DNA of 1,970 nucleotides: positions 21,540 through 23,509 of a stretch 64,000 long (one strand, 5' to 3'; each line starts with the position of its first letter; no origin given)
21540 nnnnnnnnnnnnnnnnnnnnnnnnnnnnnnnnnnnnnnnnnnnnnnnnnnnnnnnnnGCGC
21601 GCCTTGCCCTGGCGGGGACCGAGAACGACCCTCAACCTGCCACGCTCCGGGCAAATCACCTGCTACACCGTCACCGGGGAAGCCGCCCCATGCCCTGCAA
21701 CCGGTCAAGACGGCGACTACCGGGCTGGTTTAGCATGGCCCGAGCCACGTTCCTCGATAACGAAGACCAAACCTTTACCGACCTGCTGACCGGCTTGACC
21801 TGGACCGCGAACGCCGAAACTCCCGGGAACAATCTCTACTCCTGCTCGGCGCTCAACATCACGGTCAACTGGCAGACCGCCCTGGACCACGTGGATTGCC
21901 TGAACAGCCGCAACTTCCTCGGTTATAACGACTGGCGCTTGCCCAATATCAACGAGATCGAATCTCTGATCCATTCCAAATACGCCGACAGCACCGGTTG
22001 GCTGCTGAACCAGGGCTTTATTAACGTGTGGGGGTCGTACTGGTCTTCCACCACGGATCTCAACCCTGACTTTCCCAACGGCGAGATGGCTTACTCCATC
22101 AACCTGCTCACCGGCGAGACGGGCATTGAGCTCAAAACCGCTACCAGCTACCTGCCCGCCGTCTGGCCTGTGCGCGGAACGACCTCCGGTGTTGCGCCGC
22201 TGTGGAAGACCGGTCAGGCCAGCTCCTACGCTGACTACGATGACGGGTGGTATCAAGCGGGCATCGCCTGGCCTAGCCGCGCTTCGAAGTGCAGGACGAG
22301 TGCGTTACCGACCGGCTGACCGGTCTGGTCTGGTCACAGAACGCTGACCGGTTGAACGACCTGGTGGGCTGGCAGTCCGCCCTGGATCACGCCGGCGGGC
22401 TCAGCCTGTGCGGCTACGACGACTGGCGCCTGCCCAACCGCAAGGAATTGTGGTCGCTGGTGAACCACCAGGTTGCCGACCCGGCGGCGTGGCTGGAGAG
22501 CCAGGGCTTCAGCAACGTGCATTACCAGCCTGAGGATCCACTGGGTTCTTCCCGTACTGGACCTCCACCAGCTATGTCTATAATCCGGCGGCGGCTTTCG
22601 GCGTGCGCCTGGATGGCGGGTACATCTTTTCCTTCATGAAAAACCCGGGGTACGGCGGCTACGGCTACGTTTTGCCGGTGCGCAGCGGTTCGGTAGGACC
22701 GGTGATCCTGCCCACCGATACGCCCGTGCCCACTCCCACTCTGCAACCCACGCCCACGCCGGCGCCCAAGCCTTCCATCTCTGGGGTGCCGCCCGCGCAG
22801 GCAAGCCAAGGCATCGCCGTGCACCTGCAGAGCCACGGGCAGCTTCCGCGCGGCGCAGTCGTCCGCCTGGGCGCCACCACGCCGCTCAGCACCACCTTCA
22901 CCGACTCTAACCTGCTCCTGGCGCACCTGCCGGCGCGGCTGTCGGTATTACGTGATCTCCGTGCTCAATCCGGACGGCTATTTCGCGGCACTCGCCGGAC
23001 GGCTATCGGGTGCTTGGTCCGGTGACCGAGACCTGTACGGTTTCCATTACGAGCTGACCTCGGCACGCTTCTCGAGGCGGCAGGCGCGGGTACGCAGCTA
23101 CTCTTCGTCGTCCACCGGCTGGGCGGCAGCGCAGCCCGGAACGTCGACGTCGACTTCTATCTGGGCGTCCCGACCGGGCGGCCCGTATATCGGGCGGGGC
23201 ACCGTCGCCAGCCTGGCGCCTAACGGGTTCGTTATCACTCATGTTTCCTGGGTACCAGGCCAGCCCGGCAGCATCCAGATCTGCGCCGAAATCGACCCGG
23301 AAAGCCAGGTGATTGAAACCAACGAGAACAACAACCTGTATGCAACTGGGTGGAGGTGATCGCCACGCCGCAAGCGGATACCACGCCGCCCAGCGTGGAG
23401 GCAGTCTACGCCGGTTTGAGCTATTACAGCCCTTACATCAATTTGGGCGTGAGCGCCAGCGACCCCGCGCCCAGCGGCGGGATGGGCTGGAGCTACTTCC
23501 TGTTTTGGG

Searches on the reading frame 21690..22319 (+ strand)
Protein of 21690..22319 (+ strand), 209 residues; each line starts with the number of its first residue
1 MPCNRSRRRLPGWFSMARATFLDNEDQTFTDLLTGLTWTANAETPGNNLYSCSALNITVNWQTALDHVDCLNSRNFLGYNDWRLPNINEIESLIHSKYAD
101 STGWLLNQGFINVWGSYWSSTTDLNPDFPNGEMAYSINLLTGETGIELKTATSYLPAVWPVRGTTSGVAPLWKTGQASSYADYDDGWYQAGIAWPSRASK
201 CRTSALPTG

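Call 41: search_protein_families(library=pfam, proteins=[window:21690-22319:+], max_evalue=0.001)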
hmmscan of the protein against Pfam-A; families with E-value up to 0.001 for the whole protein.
window:21690-22319:+ (209 aa): 1 family
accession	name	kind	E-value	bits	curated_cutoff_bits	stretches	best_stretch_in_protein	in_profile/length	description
PF07603.17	Lcl_C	-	2.4e-22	79.9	34.9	1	27-162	1-117/117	Lcl C-terminal domain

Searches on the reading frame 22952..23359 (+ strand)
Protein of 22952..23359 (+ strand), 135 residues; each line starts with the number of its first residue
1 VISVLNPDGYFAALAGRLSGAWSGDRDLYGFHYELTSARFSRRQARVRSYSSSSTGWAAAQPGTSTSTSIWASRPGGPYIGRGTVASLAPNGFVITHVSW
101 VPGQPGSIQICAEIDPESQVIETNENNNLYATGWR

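Call 41: search_protein_families(library=pfam, proteins=[window:22952-23359:+], max_evalue=0.001)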
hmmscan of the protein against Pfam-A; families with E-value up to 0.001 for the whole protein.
window:22952-23359:+ (135 aa): 1 family
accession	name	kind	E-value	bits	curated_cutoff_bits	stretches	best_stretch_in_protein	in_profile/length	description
PF07705.17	CARDB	-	1.1e-08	35.6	22.7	1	81-131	50-100/101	CARDB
